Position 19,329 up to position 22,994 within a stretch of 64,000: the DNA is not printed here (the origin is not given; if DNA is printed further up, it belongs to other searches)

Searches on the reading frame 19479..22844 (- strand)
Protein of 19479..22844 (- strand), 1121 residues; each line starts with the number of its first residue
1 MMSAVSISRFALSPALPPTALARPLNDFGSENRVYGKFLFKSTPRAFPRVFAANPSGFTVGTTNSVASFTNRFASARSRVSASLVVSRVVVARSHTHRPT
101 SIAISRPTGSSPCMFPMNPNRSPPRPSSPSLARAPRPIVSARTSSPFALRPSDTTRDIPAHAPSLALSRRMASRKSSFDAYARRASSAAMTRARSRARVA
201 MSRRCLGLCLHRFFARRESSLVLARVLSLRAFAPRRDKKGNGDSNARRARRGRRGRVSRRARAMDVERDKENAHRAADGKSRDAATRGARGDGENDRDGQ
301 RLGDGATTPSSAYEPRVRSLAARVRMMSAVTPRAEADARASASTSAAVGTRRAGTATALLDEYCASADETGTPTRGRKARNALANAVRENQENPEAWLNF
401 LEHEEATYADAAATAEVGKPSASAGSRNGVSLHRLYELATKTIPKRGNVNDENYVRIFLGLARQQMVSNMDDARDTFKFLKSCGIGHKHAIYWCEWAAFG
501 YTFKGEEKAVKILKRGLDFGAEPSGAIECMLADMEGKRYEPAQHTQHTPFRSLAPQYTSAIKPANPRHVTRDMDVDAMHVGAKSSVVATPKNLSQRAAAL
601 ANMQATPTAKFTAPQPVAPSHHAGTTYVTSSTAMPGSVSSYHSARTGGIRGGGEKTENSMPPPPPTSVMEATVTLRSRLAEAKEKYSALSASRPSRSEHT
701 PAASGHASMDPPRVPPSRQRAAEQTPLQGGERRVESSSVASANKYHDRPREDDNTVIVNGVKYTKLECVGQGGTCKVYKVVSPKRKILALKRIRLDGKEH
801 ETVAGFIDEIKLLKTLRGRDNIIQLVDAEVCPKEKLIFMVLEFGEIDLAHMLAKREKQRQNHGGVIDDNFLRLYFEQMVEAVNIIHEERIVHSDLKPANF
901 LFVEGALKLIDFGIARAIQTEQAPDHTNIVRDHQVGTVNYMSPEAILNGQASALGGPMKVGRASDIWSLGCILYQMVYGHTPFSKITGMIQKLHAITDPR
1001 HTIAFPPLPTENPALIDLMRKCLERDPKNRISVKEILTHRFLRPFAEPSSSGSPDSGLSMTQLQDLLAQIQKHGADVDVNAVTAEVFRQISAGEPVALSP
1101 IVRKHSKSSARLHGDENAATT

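Call 16: search_protein_families(library=pfam, proteins=[window:19479-22844:-], max_evalue=0.001)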
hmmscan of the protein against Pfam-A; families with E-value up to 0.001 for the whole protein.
window:19479-22844:- (1121 aa): 3 families
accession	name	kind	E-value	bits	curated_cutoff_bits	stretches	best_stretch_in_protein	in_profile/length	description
PF00069.31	Pkinase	-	1.5e-56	192.1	31.7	1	763-1042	1-263/263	Protein kinase domain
PF07714.23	PK_Tyr_Ser-Thr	-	3.8e-25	89.1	23.1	1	767-1038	5-256/258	Protein tyrosine and serine/threonine kinase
PF08311.18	Mad3_BUB1_I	-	3.4e-08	33.9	31.4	1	431-517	41-123/123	Mad3/BUB1 homology region 1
